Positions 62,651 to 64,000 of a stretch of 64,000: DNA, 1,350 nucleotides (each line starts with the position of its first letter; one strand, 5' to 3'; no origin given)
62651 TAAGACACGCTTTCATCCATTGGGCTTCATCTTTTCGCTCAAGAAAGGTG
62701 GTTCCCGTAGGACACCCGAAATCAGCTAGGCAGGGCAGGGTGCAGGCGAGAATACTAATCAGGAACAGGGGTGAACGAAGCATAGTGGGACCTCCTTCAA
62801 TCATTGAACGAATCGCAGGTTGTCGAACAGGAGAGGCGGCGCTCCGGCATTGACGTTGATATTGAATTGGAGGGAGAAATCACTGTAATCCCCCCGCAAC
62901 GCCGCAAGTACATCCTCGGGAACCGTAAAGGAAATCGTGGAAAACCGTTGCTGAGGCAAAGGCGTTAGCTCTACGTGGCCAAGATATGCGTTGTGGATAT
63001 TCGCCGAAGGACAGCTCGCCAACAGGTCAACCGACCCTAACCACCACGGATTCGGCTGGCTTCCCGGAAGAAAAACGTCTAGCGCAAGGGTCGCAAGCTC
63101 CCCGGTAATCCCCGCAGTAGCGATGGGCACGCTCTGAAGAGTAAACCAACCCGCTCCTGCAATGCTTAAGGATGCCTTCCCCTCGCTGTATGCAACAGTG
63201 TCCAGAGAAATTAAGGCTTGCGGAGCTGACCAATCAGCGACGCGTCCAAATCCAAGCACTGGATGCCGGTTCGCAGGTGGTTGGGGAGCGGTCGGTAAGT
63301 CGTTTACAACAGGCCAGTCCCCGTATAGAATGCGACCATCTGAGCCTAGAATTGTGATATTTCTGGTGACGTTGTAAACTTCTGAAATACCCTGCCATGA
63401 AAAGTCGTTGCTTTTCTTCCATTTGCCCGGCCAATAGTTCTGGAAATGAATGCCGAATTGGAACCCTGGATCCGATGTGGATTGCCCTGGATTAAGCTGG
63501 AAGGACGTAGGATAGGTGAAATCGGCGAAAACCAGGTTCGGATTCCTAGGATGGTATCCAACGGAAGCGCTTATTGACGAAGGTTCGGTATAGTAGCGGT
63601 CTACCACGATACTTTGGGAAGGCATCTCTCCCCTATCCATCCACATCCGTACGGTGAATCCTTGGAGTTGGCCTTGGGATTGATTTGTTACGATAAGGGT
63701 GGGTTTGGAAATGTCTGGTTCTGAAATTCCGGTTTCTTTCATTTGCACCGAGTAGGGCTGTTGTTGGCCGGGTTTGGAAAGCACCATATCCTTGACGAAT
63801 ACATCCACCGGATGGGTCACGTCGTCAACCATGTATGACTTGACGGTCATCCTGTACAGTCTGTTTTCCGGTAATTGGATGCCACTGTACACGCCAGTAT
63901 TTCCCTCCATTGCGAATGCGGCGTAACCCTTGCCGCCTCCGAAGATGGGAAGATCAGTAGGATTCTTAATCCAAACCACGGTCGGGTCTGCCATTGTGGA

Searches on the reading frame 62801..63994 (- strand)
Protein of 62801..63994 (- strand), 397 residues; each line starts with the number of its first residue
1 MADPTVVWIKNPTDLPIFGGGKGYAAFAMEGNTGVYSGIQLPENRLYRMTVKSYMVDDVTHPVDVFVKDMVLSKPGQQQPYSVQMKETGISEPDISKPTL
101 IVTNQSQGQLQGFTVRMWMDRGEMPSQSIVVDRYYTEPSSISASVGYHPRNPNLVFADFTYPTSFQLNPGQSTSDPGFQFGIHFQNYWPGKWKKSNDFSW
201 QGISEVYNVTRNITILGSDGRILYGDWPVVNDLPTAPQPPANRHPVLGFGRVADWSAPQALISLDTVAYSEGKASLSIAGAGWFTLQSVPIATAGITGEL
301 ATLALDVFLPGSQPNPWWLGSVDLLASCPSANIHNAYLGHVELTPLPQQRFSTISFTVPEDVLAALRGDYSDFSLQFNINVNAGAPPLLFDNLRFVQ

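Call 26: search_protein_families(library=pfam, proteins=[window:62801-63994:-], max_evalue=0.001)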
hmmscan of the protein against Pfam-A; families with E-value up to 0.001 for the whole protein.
window:62801-63994:- (397 aa): 0 families

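Call 29: search_protein_families(library=ncbifam, proteins=[window:62801-63994:-], max_evalue=0.01)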
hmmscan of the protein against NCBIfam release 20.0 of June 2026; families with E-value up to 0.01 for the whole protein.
window:62801-63994:- (397 aa): 0 families

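Call 79: find_encoding_contigs(protein=window:62801-63994:-, flank=10000, max_places=3)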
Protein window:62801-63994:- (397 aa): no gene with exactly this product is on record in the collection.
